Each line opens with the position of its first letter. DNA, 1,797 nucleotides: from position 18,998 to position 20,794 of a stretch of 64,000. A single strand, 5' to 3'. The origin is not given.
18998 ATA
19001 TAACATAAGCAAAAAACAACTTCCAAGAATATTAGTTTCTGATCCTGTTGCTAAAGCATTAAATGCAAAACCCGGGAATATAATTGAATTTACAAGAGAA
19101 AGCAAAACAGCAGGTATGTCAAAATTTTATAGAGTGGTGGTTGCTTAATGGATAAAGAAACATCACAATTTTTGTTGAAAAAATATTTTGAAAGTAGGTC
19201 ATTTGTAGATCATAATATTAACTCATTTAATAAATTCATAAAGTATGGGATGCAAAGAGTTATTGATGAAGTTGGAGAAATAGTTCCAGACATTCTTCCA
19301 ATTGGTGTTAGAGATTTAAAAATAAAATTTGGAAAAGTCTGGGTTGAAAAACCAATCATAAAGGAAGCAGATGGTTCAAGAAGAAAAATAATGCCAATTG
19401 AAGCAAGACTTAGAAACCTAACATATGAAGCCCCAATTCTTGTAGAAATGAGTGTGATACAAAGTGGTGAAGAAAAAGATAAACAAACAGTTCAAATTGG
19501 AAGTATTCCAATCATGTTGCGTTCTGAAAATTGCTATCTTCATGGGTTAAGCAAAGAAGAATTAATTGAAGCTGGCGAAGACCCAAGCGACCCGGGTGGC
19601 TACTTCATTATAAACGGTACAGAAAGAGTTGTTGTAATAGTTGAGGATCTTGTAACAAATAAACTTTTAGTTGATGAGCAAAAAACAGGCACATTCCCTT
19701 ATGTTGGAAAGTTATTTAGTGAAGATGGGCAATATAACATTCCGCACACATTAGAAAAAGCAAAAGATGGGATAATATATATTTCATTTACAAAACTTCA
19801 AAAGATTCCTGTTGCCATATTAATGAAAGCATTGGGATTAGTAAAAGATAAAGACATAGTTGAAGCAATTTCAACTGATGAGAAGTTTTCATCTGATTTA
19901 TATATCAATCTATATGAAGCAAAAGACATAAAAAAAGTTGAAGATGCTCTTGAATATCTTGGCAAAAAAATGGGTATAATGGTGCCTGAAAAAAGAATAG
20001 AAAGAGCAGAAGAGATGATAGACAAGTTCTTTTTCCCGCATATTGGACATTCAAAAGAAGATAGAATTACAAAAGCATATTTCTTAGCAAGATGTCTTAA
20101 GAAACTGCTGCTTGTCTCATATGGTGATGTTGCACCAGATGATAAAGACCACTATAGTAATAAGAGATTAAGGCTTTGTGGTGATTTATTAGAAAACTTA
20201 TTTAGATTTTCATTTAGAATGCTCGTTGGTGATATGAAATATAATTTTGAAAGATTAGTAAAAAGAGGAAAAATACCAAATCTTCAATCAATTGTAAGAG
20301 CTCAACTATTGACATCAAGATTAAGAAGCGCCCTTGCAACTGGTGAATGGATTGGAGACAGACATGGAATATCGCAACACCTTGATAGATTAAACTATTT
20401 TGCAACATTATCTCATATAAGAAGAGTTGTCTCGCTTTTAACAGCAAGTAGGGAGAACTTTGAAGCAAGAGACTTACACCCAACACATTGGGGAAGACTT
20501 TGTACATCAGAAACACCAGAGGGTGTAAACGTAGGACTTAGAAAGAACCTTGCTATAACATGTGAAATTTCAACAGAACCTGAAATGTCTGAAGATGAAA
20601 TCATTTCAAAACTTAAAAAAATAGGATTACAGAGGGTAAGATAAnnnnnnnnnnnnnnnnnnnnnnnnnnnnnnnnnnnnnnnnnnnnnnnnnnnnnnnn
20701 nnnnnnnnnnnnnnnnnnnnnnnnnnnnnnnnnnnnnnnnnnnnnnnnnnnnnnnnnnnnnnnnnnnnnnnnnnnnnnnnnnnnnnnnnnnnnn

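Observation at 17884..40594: tRNA set with introns at D-loop, T-loop and anticodon-stem positions; nine of ten tRNAs interrupted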

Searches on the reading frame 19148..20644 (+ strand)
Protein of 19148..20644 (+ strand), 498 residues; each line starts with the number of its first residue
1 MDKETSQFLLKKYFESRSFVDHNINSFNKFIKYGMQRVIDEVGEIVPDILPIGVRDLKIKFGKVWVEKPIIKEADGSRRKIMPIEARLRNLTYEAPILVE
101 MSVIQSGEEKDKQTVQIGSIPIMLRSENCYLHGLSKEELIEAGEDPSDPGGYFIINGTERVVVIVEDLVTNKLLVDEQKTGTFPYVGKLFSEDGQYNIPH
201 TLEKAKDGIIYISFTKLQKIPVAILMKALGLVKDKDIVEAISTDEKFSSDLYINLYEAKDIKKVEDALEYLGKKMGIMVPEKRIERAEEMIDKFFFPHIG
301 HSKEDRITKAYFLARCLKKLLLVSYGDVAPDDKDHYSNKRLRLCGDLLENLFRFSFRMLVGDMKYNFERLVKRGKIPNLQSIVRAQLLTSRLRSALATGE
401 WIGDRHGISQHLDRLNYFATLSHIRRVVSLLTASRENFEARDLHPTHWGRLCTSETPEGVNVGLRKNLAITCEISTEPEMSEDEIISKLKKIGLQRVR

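Call 19: find_related_loci(query=window:19148-20641:+, collection=genome_contigs, flank=10000)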
Query window:19148-20641:+ (498 aa) in genome_contigs; peptide patterns used: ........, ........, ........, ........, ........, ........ (x = any residue, [..] = any of these).
106 stretches matched a pattern; 16 encode a relative of the query (tblastn E <= 1e-3); 16 distinct loci.
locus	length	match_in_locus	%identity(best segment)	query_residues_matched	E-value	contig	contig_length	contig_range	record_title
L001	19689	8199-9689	85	1-497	0e+0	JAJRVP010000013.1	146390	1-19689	MAG: archaeon isolate Dive96_bin10.467 k141_2578125, whole genome shotgun sequence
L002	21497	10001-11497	86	1-498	0e+0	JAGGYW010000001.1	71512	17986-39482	MAG: Nanoarchaeota archaeon isolate AUK188 PB_MBMC_142_c_000000000008, whole genome shotgun sequence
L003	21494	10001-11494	83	1-498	0e+0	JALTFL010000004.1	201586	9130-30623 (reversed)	MAG: Nanobdellati archaeon isolate S014_metabat2_scaf2bin.107 S014_NODE_2_length_201586_cov_24.205655, whole genome shot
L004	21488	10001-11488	79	4-498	0e+0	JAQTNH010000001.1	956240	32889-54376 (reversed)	MAG: Candidatus Nanoarchaeia archaeon isolate STA_6 NODE_3_length_956240_cov_8.774269_Sandtown_A, whole genome shotgun s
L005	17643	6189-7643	66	13-497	0e+0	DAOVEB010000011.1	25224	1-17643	MAG TPA_asm: Candidatus Parvarchaeota archaeon isolate CSMAG_1072 CSMAG_1072_k141_720504_length_25224_cov_23.7759, whole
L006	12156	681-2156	66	6-495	0e+0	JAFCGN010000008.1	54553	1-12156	Candidatus Parvarchaeota archaeon isolate Meg22_810_Bin_165 Meg22_810_Bin_165_scaffold_4158, whole genome shotgun sequen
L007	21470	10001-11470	66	8-495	0e+0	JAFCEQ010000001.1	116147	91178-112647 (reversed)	Candidatus Parvarchaeota archaeon isolate Meg22_1214_Bin_175 Meg22_1214_Bin_175_scaffold_439, whole genome shotgun seque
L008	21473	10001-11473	62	9-497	0e+0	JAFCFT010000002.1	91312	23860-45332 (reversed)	Candidatus Parvarchaeota archaeon isolate Meg22_1618_Bin_99 Meg22_1618_Bin_99_scaffold_154, whole genome shotgun sequenc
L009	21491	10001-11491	55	1-497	0e+0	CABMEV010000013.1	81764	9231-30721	uncultured archaeon isolate LFW-252_1 genome assembly, contig: LFW2521_9, whole genome shotgun sequence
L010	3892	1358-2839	55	1-495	0e+0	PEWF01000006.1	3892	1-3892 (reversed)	MAG: archaeon CG07_land_8_20_14_0_80_38_8 isolate CG07_land_8_20_14_0_80_38_8 CG07_land_8_20_14_0.80_scaffold_23502_c, w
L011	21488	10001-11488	57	1-497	0e+0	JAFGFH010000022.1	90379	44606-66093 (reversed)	MAG: Nanoarchaeota archaeon isolate Zod_Metabat.1304 k87_10971879, whole genome shotgun sequence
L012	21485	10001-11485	56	1-496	0e+0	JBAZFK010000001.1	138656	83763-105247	MAG: Candidatus Nanoarchaeia archaeon isolate SO_2017_LW3_149 NODE_183_length_138656_cov_4.147377_LW162_2017, whole geno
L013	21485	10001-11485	56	1-496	0e+0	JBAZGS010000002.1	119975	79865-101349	MAG: Candidatus Nanoarchaeia archaeon isolate SO_2017_LW3_51 NODE_264_length_119975_cov_4.716699_LW162_2017, whole genom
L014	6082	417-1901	55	1-496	0e+0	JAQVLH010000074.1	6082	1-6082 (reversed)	MAG: Candidatus Nanoarchaeia archaeon isolate STF1_105 NODE_49341_length_6082_cov_2.593451_Sandtown_F1, whole genome sho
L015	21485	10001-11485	53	1-495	0e+0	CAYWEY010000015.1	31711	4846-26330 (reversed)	MAG TPA_asm: Candidatus Woesearchaeota archaeon isolate SRP141376_co2_347 genome assembly, contig: NODE_3080_length_3171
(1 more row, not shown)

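Call 71: find_encoding_contigs(protein=window:19148-20644:+, flank=1000, max_places=3)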
Protein window:19148-20644:+ (498 aa): 5 contigs read that carry it; 3 places shown.
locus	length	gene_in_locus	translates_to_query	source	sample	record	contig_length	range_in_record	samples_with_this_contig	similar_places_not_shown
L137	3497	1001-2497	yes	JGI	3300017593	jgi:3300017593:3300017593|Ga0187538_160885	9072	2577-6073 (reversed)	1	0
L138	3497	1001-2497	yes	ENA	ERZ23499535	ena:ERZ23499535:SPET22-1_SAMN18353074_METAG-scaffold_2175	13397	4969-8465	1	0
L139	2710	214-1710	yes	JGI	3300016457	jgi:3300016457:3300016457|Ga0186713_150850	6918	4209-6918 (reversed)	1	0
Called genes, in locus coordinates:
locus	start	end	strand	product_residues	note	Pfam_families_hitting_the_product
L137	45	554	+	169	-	-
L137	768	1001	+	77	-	PF01191:RNA_pol_Rpb5_C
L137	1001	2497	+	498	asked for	PF04563:RNA_pol_Rpb2_1, PF04561:RNA_pol_Rpb2_2, PF04565:RNA_pol_Rpb2_3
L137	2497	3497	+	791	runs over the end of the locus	PF04566:RNA_pol_Rpb2_4, PF04567:RNA_pol_Rpb2_5, PF00562:RNA_pol_Rpb2_6, PF04560:RNA_pol_Rpb2_7, PF04997:RNA_pol_Rpb1_1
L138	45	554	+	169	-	-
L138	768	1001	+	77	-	PF01191:RNA_pol_Rpb5_C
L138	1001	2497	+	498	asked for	PF04563:RNA_pol_Rpb2_1, PF04561:RNA_pol_Rpb2_2, PF04565:RNA_pol_Rpb2_3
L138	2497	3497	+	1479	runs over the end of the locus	PF04566:RNA_pol_Rpb2_4, PF04567:RNA_pol_Rpb2_5, PF00562:RNA_pol_Rpb2_6, PF04560:RNA_pol_Rpb2_7, PF04997:RNA_pol_Rpb1_1, PF00623:RNA_pol_Rpb1_2, PF04983:RNA_pol_Rpb1_3, PF05000:RNA_pol_Rpb1_4, +1 more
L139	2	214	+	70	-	?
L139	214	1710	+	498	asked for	PF04563:RNA_pol_Rpb2_1, PF04561:RNA_pol_Rpb2_2, PF04565:RNA_pol_Rpb2_3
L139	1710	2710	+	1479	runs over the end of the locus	PF04566:RNA_pol_Rpb2_4, PF04567:RNA_pol_Rpb2_5, PF00562:RNA_pol_Rpb2_6, PF04560:RNA_pol_Rpb2_7, PF04997:RNA_pol_Rpb1_1, PF00623:RNA_pol_Rpb1_2, PF04983:RNA_pol_Rpb1_3, PF05000:RNA_pol_Rpb1_4, +1 more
